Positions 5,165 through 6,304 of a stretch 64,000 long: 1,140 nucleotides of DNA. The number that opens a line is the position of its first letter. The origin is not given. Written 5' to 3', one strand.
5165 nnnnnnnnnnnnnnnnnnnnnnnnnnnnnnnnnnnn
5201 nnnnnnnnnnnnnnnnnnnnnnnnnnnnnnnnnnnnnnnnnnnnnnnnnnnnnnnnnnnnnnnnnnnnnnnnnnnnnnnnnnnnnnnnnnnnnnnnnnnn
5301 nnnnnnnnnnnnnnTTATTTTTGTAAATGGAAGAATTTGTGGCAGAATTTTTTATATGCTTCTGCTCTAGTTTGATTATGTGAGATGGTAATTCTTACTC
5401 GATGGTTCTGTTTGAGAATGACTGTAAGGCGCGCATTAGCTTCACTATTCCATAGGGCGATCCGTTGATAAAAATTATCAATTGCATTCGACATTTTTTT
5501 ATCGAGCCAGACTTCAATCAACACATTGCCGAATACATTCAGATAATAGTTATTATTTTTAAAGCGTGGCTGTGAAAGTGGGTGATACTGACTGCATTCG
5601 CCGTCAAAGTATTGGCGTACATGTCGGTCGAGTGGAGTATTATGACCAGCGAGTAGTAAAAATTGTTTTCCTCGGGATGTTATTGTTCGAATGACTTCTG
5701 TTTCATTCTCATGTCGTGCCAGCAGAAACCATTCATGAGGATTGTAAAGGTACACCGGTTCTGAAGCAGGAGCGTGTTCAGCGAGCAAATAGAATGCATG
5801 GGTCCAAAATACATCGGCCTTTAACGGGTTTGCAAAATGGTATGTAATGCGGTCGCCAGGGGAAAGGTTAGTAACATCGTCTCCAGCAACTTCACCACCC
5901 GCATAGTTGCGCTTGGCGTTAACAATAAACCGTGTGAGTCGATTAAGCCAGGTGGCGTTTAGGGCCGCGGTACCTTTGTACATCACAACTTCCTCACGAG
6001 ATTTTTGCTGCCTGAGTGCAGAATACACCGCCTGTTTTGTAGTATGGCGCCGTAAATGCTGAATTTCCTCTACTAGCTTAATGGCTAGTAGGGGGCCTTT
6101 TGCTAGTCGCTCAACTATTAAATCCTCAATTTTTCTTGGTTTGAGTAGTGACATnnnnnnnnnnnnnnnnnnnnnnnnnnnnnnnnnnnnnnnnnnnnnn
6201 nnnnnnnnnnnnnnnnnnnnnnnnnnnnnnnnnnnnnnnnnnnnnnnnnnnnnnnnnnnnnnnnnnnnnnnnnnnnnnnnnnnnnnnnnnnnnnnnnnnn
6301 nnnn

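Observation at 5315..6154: wHTH protein with an unassigned ~200-aa Trp/His-rich domain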

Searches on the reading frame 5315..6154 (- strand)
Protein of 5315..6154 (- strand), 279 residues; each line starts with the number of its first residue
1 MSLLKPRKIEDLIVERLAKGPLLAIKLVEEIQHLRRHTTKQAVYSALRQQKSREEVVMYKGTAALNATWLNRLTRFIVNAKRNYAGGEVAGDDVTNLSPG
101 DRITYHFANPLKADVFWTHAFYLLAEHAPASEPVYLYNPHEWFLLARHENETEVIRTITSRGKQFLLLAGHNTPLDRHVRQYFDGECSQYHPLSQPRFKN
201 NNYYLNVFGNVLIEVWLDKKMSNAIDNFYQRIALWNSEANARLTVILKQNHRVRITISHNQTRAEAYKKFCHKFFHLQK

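Call 3: search_protein_families(library=pfam, proteins=[window:5315-6154:-], max_evalue=1)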
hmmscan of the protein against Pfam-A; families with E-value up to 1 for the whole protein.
window:5315-6154:- (279 aa): 1 family
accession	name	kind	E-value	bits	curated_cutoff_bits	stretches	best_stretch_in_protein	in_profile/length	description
PF07704.17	PSK_trans_fac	-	0.1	14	28.3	1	25-56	11-42/82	Rv0623-like transcription factor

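Call 4: search_protein_families(library=ncbifam, proteins=[window:5315-6154:-], max_evalue=1)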
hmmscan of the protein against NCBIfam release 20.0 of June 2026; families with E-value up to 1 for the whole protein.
window:5315-6154:- (279 aa): 0 families

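Call 5: search_protein_families(library=padloc, proteins=[window:5315-6154:-], max_evalue=1)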
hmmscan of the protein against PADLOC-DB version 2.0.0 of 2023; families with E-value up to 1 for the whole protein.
window:5315-6154:- (279 aa): 0 families

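Call 6: find_homologous_proteins(query=window:5315-6154:-, max_evalue=0.001)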
Query window:5315-6154:- (279 aa): 74 proteins with E <= 0.001 among 1467 candidates.
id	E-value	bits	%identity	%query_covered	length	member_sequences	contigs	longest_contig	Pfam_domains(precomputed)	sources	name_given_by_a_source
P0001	2.6e-166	570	89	100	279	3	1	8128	-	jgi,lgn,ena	-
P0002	5.6e-151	519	81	100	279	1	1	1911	-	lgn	-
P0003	1.1e-120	420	65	100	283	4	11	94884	-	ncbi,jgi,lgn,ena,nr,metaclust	ncbi:MAG: hypothetical protein A3I91_03680 [Candidatus Kerfeldbacteria bacterium RIFCSPLOWO2_02_FULL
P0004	5.0e-109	382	61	99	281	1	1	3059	-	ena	-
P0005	2.3e-108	380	60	99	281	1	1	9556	-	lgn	-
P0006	8.8e-85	302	49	99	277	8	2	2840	-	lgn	-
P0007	3.7e-84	300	49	99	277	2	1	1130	-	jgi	-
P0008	6.0e-84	300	49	97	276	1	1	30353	-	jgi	-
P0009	1.7e-83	298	50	100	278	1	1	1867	-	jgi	jgi:hypothetical protein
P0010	4.4e-83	297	48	100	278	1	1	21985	-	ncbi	ncbi:MAG: hypothetical protein ACOYMB_04175 [Patescibacteria group bacterium]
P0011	1.1e-82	296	47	100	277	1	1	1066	-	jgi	-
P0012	6.7e-82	293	47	100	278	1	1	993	-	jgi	jgi:hypothetical protein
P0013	7.9e-82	293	48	99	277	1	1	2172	-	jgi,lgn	-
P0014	2.2e-81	291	48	100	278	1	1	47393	-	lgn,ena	-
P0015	2.5e-81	291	47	100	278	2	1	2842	-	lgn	-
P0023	2.7e-80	288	47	100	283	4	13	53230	-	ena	-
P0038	7.9e-76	273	48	95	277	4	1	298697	-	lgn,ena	-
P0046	1.3e-73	266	49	91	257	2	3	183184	-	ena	-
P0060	1.9e-65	239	44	99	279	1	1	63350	-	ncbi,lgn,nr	ncbi:MAG: hypothetical protein Q8L52_02560 [bacterium]|nr:hypothetical protein [bacterium]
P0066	1.2e-57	213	38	98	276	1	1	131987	-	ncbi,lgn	-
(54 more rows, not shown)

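Call 7: search_solved_structures(query=window:5315-6154:-, max_evalue=10)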
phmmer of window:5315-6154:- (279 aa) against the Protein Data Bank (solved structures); distinct sequences matched with E-value up to 10: 9.
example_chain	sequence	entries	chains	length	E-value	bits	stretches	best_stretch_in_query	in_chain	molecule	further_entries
4jhu_A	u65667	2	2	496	0.7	12.4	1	94-141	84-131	LACCASE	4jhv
9gly_A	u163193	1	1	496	0.76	12.3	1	96-142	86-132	Laccase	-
3av3_A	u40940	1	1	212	1.2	11.7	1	128-201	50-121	Phosphoribosylglycinamide formyltransferase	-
2xm5_A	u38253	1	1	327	1.2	11.6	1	62-116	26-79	CLOQ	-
2xlq_A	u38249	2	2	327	1.2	11.6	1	62-116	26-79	CLOQ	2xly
3iyl_W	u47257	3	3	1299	1.5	11.4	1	114-180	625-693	VP1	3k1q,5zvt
2xm7_A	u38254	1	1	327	1.7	11.1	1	62-116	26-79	CLOQ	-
1hfu_A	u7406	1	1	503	2.3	10.7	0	83-150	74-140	LACCASE 1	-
1a65_A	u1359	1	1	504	2.3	10.7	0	83-150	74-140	LACCASE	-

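Call 10: find_encoding_contigs(protein=P0003, flank=6000, max_places=3)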
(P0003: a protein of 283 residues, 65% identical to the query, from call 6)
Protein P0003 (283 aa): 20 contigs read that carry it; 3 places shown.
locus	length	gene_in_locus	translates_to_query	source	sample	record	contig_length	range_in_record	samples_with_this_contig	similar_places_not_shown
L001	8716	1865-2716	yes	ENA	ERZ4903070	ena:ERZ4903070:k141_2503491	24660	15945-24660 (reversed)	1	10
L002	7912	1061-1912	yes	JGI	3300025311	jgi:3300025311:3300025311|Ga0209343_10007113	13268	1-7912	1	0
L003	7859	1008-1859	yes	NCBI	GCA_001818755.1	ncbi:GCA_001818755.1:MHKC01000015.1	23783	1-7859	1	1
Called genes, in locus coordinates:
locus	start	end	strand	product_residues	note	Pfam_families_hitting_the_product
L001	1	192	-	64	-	?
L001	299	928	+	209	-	PF02661:Fic, PF12802:MarR_2 (faint), PF22168:DIP2311-like_C (weak)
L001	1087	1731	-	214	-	-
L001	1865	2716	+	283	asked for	-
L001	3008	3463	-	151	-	PF00571:CBS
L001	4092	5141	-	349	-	-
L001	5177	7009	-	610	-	PF06480:FtsH_ext, PF00004:AAA, PF07728:AAA_5 (faint), PF17862:AAA_lid_3, PF01434:Peptidase_M41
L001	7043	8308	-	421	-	PF21710:Spt6_S1 (faint), PF00575:S1, PF23459:S1_RRP5 (weak), PF00575:S1, PF23459:S1_RRP5 (weak)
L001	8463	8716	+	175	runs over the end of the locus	-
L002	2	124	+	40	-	?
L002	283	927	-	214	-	-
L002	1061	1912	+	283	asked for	-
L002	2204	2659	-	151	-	PF00571:CBS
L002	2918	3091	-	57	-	-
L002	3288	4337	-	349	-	-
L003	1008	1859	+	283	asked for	-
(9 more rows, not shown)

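Call 11: find_encoding_contigs(protein=P0038, flank=6000, max_places=2)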
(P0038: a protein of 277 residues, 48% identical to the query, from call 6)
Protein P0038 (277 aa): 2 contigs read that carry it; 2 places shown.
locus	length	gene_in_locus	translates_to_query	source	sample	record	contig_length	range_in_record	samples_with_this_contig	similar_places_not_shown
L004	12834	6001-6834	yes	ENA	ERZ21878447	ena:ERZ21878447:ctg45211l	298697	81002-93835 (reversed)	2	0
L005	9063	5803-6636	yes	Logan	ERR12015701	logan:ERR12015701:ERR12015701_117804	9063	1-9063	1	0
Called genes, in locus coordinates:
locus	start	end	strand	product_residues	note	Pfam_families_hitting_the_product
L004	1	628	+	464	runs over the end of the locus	PF01926:MMR_HSR1, PF02421:FeoB_N, PF04548:AIG1 (weak), PF00009:GTP_EFTU, PF01926:MMR_HSR1, PF02421:FeoB_N, PF04548:AIG1, PF14714:KH_dom-like, +5 more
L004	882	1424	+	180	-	PF01195:Pept_tRNA_hydro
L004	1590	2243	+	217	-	PF02481:DNA_processg_A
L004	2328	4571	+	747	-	PF01751:Toprim, PF01131:Topoisom_bac, PF01396:Zn_ribbon_Top1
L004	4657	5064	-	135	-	-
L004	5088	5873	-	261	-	-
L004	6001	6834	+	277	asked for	-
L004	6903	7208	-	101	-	-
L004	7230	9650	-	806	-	PF01588:tRNA_bind, PF03483:B3_4, PF03484:B5, PF17759:tRNA_synthFbeta, PF03147:FDX-ACB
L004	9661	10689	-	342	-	PF02912:Phe_tRNA-synt_N, PF01409:tRNA-synt_2d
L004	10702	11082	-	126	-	-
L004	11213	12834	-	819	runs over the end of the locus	PF00133:tRNA-synt_1, PF09334:tRNA-synt_1g, PF00133:tRNA-synt_1, PF09334:tRNA-synt_1g, PF08264:Anticodon_1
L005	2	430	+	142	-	?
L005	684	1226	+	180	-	PF01195:Pept_tRNA_hydro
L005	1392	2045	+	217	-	PF02481:DNA_processg_A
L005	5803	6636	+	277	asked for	-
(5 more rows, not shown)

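Call 14: predict_structure(alignment_id=A1)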
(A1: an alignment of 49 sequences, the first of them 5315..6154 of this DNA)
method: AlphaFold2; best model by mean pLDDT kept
length: 279 residues; sequences in the alignment: 49
mean_pLDDT: 87.3   pTM: 0.66
mean pLDDT of the five models: 87.3, 84.1, 83.8, 83.6, 81.3
residues with pLDDT >= 90: 165; 70-90: 89; 50-70: 14; < 50: 11
segments of 3 or more residues with pLDDT < 50: 1-3, 84-91
pLDDT, mean of each block of 10 residues (from residue 1): 61 92 94 90 93 87 84 70 48 72 85 81 87 95 89 90 94 96 94 94 96 96 96 95 89 93 96 87
secondary structure, 60 per line:
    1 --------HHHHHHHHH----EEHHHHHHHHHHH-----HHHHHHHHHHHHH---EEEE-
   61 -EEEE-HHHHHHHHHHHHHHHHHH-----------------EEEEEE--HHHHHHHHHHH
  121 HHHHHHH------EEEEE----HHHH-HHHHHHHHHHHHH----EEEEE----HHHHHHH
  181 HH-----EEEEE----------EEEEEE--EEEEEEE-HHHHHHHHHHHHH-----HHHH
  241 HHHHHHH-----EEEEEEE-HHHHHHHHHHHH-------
elements in order: H9-17 H24-34 H40-52 E56-59 E62-65 H67-84 E102-107 H110-127 E134-138 H143-146 H148-160 E165-169 H174-182 E188-192 E203-208 E211-217 H219-231 H237-247 E253-259 H261-272
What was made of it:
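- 5315..6154 (-): CDS of the 279-aa regulator (stop codon 5315-5317). The AF2 model has pLDDT 87.3 (call 14).
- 5903..5956 (-): Residues 67-84: long amphipathic helix, the presumed dimerisation (coiled-coil) helix as in TrmB/TrmBL2. Helix H67-84 in the model (call 14).
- On TrmB/TrmBL2 structural superfamily: AF2 secondary structure (call 14).
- The AF2 model has pLDDT 87 and shows wHTH, helix 67-84 and an alpha/beta domain (call 14). They sit at strand ends and helix starts, where alpha/beta folds usually place active sites (call 14, inference).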

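Call 18: find_encoding_contigs(protein=P0066, flank=6000, max_places=2)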
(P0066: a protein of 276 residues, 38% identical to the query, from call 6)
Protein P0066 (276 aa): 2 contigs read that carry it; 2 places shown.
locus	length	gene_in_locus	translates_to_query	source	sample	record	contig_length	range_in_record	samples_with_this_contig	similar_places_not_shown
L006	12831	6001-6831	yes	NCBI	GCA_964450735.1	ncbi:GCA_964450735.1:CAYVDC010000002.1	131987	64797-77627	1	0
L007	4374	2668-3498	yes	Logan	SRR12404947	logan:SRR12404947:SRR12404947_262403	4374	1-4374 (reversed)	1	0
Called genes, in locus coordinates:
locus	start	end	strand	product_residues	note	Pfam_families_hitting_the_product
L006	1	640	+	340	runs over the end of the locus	PF06068:TIP49 (faint), PF05496:RuvB_N, PF00004:AAA, PF07728:AAA_5, PF17864:AAA_lid_4, PF05491:WHD_RuvB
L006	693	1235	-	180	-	-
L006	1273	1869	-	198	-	PF06821:Ser_hydrolase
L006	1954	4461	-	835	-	-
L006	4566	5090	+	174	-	PF20772:TACO1_YebC_N, PF01709:Transcrip_reg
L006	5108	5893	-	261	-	PF13460:NAD_binding_10 (faint)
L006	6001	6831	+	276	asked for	-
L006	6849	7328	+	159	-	PF02075:RuvC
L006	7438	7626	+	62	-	-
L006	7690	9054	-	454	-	PF00579:tRNA-synt_1b, PF22421:SYY_C-terminal (faint)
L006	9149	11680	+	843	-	PF00912:Transgly, PF00905:Transpeptidase, PF17957:Big_7 (faint)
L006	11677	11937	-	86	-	-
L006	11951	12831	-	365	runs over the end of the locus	PF00712:DNA_pol3_beta, PF02767:DNA_pol3_beta_2, PF02768:DNA_pol3_beta_3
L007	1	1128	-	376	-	?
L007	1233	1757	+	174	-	PF20772:TACO1_YebC_N, PF01709:Transcrip_reg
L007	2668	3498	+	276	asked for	-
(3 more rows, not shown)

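Call 19: find_encoding_contigs(protein=P0060, flank=6000, max_places=2)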
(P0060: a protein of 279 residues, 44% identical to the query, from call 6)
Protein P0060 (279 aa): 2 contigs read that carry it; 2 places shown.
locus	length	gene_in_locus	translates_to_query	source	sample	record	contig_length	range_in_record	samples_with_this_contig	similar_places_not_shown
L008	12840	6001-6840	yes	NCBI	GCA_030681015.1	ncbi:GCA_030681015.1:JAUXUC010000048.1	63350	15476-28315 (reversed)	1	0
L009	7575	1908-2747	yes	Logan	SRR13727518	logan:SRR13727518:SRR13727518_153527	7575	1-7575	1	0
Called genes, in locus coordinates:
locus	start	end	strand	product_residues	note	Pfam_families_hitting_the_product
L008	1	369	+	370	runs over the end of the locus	PF01476:LysM, PF23446:LysM1_NFP_LYK (faint), PF23473:LysM3_LYK4_5 (weak), PF01476:LysM, PF01551:Peptidase_M23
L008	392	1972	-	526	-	PF05362:Lon_C, PF13541:ChlI, PF00158:Sigma54_activat (faint), PF01078:Mg_chelatase, PF00004:AAA (weak), PF07728:AAA_5, PF00493:MCM, PF13335:Mg_chelatase_C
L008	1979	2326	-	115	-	PF01258:zf-dskA_traR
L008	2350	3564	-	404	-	-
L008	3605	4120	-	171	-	PF01936:NYN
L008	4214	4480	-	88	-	PF00312:Ribosomal_S15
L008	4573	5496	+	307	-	PF02899:Phage_int_SAM_1, PF13495:Phage_int_SAM_4 (faint), PF00589:Phage_integrase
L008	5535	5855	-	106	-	-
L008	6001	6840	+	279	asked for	-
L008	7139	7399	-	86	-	-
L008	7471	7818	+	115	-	PF02152:FolB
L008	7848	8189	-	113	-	-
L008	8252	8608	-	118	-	-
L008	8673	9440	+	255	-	PF03372:Exo_endo_phos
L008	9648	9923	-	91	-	-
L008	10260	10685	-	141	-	-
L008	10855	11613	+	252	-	PF01978:TrmB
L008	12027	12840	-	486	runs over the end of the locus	PF01743:PolyA_pol, PF12627:PolyA_pol_RNAbd, PF01966:HD, PF13735:tRNA_NucTran2_2 (faint)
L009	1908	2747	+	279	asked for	-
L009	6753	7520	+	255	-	PF01978:TrmB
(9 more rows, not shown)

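Call 21: find_encoding_contigs(protein=P0046, flank=6000, max_places=2)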
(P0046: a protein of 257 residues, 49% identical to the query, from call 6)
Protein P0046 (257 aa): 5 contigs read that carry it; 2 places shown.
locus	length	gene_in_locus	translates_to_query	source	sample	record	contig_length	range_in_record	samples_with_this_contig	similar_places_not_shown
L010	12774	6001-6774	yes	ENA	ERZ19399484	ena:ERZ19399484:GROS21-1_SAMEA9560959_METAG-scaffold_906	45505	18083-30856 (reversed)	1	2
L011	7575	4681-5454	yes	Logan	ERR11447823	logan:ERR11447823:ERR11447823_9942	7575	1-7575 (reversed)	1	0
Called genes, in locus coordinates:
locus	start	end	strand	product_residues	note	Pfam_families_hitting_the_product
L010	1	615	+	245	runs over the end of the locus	-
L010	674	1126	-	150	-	-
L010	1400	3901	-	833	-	-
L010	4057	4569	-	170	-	-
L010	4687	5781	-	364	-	-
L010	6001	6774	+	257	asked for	-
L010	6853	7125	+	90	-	-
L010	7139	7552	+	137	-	PF02661:Fic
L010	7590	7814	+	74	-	-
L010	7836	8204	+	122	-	PF13240:Zn_Ribbon_1 (weak)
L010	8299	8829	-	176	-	PF00254:FKBP_C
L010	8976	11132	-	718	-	PF00270:DEAD, PF04851:ResIII, PF00271:Helicase_C, PF16124:RecQ_Zn_bind, PF09382:RQC, PF00570:HRDC, PF14493:HTH_40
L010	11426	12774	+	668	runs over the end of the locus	PF13230:GATase_4 (weak), PF13522:GATase_6, PF13537:GATase_7, PF01380:SIS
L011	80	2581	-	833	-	-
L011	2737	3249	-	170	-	-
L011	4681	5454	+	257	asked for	-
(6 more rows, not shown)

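Call 22: find_encoding_contigs(protein=P0023, flank=6000, max_places=2)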
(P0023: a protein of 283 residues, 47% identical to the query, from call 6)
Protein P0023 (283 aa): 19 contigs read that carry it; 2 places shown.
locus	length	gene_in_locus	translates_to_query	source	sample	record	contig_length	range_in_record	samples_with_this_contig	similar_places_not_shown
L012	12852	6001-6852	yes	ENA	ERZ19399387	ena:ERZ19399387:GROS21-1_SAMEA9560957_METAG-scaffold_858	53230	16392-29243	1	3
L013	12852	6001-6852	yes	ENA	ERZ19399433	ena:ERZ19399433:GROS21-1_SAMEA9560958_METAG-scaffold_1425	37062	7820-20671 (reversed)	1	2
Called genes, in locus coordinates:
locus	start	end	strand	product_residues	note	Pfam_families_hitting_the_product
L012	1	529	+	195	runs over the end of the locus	PF03167:UDG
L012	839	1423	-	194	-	PF06725:3D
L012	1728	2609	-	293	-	PF00990:GGDEF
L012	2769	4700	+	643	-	PF09339:HTH_IclR (faint), PF13412:HTH_24 (weak), PF10017:Methyltransf_33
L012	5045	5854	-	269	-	-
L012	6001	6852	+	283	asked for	-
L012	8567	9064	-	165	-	PF01245:Ribosomal_L19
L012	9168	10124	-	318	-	PF01479:S4 (weak), PF00849:PseudoU_synth_2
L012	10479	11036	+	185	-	PF00578:AhpC-TSA, PF08534:Redoxin, PF10417:1-cysPrx_C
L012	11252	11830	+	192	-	PF02777:Sod_Fe_C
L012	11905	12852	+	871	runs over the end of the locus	PF03477:ATP-cone, PF00317:Ribonuc_red_lgN, PF02867:Ribonuc_red_lgC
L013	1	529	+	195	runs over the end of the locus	PF03167:UDG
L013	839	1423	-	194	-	PF06725:3D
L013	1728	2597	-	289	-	PF00990:GGDEF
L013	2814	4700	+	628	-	PF13412:HTH_24 (weak), PF10017:Methyltransf_33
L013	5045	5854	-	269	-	-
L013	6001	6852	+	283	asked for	-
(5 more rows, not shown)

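Call 27: search_solved_structures(query=A1, max_evalue=10, show_alignments=3)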
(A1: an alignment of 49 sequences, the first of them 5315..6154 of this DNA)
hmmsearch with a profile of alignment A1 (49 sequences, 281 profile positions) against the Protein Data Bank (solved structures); distinct sequences matched with E-value up to 10: 4.
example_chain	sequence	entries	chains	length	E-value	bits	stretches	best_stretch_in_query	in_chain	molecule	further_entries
9hll_A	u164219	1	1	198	0.063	15.8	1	51-111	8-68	Integrin alpha-M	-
6rhv_C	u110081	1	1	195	0.075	15.5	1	52-111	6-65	Integrin alpha-M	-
2p8j_A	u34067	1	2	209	0.078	15.4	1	75-125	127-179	S-adenosylmethionine-dependent methyltransferase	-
4mtd_A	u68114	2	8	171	1.3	11.4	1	5-64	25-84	Zinc uptake regulation protein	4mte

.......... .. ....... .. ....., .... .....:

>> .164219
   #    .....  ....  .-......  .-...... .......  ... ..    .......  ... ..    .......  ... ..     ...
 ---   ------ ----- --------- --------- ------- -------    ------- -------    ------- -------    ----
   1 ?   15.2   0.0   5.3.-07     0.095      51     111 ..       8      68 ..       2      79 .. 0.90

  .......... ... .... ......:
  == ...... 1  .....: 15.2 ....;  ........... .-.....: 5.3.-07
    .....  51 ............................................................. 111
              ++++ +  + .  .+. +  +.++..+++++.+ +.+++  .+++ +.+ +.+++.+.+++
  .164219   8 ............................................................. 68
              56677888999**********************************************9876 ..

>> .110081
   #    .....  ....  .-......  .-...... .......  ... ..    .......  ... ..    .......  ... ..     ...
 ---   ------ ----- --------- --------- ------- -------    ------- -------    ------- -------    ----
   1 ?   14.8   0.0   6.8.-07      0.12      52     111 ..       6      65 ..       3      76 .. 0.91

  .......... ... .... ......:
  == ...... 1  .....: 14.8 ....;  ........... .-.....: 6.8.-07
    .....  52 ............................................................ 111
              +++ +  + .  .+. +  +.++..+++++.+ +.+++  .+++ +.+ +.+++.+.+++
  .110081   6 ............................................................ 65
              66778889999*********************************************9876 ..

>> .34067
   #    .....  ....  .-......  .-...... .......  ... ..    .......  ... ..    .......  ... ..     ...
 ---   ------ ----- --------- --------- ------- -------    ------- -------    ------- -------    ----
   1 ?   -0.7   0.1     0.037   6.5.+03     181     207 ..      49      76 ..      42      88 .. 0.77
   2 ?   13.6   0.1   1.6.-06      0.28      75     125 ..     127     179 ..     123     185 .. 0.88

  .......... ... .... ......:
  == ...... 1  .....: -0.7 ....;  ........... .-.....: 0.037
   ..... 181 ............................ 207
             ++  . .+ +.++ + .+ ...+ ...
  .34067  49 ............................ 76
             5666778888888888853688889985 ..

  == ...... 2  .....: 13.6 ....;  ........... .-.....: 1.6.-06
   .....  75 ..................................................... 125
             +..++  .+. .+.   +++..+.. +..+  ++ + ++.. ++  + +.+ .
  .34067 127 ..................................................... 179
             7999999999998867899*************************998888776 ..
